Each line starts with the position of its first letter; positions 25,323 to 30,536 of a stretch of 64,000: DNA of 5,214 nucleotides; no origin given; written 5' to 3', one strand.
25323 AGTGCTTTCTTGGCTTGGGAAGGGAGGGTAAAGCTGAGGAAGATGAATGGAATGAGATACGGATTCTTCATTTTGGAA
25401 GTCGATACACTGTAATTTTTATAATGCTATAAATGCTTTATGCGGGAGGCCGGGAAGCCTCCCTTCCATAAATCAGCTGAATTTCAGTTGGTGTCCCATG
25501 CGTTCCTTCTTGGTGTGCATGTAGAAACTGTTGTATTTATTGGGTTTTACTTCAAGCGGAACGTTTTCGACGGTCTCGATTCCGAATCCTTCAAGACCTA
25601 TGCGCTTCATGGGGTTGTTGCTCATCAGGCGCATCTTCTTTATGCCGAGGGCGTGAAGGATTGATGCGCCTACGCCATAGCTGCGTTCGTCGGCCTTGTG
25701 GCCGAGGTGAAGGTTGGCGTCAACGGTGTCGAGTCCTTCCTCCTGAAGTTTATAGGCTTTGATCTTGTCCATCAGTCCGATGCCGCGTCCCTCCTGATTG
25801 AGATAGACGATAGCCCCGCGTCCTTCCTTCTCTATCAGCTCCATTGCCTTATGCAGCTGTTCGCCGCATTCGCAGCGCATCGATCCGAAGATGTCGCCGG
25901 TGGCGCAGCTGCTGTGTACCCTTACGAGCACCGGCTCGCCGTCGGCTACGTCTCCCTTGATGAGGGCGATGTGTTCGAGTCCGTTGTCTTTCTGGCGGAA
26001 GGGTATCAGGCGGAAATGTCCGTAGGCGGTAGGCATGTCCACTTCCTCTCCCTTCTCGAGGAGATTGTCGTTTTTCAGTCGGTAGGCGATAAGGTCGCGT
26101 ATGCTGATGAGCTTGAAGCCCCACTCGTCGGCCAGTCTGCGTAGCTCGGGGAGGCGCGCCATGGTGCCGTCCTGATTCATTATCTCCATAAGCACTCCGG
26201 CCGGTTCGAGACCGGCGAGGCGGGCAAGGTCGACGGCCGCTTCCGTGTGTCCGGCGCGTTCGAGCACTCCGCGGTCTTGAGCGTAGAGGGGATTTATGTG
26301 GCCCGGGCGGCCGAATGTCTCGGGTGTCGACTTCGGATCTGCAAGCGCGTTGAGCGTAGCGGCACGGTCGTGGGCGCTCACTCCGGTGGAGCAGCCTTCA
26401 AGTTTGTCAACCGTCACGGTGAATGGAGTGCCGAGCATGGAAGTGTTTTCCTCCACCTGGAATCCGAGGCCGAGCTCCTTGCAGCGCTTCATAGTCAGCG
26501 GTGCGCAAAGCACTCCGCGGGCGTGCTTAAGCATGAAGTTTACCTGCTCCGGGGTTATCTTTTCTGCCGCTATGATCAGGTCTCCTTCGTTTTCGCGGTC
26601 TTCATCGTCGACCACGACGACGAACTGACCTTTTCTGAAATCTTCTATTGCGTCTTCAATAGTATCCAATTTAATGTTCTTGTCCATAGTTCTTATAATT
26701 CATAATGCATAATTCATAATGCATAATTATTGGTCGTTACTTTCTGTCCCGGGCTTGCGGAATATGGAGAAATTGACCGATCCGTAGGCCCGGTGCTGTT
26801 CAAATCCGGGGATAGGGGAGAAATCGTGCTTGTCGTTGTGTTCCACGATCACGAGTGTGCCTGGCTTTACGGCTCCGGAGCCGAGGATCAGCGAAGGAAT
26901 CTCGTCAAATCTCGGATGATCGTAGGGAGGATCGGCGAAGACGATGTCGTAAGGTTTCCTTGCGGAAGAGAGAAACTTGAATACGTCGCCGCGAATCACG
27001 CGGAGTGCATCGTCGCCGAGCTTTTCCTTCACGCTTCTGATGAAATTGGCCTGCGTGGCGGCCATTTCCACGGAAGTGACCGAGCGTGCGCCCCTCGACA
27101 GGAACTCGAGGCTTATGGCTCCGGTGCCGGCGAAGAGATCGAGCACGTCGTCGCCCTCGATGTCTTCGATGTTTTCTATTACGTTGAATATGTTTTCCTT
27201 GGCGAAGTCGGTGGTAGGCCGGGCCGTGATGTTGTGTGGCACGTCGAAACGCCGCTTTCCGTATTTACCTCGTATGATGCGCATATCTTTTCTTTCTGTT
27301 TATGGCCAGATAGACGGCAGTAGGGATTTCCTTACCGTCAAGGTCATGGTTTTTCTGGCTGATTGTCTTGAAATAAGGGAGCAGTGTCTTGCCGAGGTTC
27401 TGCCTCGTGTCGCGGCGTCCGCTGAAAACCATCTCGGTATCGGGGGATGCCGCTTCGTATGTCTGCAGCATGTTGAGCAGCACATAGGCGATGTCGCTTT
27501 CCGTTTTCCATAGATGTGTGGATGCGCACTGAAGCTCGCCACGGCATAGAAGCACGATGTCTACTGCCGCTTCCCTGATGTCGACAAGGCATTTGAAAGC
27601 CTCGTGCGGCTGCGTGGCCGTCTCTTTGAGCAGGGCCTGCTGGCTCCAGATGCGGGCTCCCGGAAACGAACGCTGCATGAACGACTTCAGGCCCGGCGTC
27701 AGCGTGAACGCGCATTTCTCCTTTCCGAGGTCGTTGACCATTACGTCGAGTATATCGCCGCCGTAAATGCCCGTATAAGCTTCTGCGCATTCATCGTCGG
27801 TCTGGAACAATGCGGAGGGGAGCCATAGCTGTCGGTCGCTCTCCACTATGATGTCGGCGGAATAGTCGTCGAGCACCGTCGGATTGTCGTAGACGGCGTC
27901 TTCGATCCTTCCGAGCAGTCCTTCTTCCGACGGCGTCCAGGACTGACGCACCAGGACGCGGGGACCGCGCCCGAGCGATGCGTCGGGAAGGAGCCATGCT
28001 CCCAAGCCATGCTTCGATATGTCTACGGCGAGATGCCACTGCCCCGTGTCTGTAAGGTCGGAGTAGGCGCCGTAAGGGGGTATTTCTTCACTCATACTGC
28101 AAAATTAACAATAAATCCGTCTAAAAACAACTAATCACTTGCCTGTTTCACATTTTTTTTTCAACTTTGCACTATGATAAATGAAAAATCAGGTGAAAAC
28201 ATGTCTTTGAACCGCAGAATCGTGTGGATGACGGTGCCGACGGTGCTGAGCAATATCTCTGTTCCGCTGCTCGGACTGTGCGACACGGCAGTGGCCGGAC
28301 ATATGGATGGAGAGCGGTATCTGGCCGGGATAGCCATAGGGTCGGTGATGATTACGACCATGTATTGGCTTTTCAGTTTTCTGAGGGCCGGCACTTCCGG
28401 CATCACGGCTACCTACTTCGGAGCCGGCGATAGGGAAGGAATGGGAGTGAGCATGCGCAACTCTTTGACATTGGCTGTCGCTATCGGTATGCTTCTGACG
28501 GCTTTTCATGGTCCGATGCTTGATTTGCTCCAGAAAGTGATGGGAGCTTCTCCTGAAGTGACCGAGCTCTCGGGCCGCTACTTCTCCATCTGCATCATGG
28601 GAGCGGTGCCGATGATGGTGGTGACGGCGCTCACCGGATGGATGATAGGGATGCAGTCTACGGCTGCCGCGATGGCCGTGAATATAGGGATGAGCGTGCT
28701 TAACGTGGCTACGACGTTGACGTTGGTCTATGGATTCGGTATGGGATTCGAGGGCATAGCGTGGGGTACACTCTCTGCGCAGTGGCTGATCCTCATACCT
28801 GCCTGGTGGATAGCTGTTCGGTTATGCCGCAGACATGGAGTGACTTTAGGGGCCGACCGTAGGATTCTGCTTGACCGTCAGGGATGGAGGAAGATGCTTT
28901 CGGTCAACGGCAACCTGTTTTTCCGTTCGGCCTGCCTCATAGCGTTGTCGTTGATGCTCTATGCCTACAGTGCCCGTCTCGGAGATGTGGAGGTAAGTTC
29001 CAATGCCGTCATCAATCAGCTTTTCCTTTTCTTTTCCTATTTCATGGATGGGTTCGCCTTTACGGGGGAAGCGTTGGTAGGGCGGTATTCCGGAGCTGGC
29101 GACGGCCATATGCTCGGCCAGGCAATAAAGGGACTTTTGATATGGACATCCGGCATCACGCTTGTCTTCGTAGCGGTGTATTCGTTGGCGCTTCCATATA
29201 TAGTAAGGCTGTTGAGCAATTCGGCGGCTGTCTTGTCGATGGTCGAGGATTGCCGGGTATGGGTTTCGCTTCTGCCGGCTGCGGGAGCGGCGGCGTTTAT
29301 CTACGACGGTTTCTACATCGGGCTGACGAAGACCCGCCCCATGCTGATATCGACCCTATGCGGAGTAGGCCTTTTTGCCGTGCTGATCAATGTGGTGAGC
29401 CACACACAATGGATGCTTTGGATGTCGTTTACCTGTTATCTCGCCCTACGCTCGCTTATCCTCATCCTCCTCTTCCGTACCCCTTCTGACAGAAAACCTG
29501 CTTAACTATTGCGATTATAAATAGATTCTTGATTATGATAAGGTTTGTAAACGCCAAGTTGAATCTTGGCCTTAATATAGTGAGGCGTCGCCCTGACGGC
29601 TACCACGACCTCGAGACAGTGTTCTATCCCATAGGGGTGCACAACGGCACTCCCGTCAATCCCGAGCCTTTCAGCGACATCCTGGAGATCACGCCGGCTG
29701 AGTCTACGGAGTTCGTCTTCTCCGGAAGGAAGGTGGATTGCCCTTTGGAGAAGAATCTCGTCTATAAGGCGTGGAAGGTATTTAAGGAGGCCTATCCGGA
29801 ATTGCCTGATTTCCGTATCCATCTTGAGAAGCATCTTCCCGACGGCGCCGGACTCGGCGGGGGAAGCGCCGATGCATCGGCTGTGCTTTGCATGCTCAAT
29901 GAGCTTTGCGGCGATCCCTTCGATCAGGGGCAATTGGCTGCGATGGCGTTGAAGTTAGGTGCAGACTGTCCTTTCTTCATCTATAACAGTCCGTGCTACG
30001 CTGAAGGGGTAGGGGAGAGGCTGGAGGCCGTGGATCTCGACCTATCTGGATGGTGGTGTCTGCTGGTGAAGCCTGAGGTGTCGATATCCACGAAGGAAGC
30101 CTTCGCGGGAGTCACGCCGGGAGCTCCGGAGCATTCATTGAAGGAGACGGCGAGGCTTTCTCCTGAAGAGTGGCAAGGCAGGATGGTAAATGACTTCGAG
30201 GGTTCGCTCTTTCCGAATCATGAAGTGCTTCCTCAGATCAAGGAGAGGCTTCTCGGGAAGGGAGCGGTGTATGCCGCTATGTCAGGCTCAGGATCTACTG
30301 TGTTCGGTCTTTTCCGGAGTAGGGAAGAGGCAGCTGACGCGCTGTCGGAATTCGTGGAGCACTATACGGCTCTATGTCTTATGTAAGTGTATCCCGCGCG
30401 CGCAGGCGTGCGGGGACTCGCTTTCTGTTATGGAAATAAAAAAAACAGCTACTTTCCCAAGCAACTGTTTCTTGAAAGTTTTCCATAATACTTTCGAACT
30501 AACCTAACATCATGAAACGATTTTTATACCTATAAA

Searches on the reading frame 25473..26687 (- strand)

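Call 32: search_protein_families(library=pfam, proteins=[window:25473-26687:-], max_evalue=0.0001)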
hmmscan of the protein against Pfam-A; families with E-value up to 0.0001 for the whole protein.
window:25473-26687:- (404 aa): 2 families
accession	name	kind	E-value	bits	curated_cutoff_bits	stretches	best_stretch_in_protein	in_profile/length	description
PF00926.24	DHBP_synthase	-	2.7e-84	281.9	26.4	1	11-202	1-191/191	3,4-dihydroxy-2-butanone 4-phosphate synthase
PF00925.25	GTP_cyclohydro2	-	5.2e-72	241.2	23.3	1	214-377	4-165/165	GTP cyclohydrolase II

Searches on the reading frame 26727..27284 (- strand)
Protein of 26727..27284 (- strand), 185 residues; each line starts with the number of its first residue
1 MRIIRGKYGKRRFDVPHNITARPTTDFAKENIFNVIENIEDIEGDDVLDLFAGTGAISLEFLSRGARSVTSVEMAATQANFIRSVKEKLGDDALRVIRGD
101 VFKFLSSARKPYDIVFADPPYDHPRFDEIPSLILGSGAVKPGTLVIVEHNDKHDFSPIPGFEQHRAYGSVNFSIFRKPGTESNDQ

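Call 32: search_protein_families(library=pfam, proteins=[window:26727-27284:-], max_evalue=0.0001)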
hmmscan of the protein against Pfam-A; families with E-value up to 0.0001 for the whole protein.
window:26727-27284:- (185 aa): 5 families
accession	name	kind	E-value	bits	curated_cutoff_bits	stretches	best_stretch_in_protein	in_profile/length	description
PF03602.21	Cons_hypoth95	-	2.4e-36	125.5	24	1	1-175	1-181/182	Conserved hypothetical protein 95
PF13847.12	Methyltransf_31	-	1.6e-06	28.3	27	1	44-121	4-84/145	Methyltransferase domain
PF02086.21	MethyltransfD12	-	4.1e-06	27.2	22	0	29-82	5-58/253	D12 class N6 adenine-specific DNA methyltransferase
PF05175.20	MTS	-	2.4e-05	24.5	23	1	36-123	24-110/170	Methyltransferase small domain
PF13649.12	Methyltransf_25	-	2.7e-05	25.2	27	1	47-118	1-72/97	Methyltransferase domain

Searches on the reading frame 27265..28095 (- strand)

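Call 32: search_protein_families(library=pfam, proteins=[window:27265-28095:-], max_evalue=0.0001)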
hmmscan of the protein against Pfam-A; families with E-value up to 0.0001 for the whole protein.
window:27265-28095:- (276 aa): 1 family
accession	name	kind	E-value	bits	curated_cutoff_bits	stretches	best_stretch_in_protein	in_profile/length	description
PF12864.12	DUF3822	-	3.9e-17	62.7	24.9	1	17-245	9-241/241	Protein of unknown function (DUF3822)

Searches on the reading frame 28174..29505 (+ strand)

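Call 32: search_protein_families(library=pfam, proteins=[window:28174-29505:+], max_evalue=0.0001)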
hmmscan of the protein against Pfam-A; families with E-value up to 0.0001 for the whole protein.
window:28174-29505:+ (443 aa): 1 family
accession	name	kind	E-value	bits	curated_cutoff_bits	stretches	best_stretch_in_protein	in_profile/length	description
PF01554.23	MatE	-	2e-35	122.3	24.9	2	22-180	1-158/161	MatE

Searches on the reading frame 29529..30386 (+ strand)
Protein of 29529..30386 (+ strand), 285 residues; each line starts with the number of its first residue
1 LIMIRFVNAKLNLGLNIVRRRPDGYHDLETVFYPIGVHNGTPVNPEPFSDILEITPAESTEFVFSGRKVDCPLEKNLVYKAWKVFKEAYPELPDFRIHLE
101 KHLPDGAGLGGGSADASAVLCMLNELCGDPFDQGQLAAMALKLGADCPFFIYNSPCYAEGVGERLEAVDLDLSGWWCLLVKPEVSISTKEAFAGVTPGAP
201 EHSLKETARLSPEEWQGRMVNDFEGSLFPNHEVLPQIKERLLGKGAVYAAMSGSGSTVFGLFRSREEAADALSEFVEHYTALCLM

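Call 32: search_protein_families(library=pfam, proteins=[window:29529-30386:+], max_evalue=0.0001)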
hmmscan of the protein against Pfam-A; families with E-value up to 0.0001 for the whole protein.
window:29529-30386:+ (285 aa): 2 families
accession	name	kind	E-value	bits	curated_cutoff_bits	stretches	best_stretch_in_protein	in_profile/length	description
PF00288.32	GHMP_kinases_N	-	8.3e-18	64.8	22.3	1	76-153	1-86/87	GHMP kinases N terminal domain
PF08544.19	GHMP_kinases_C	-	1e-10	42.3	21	1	201-279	7-83/85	GHMP kinases C terminal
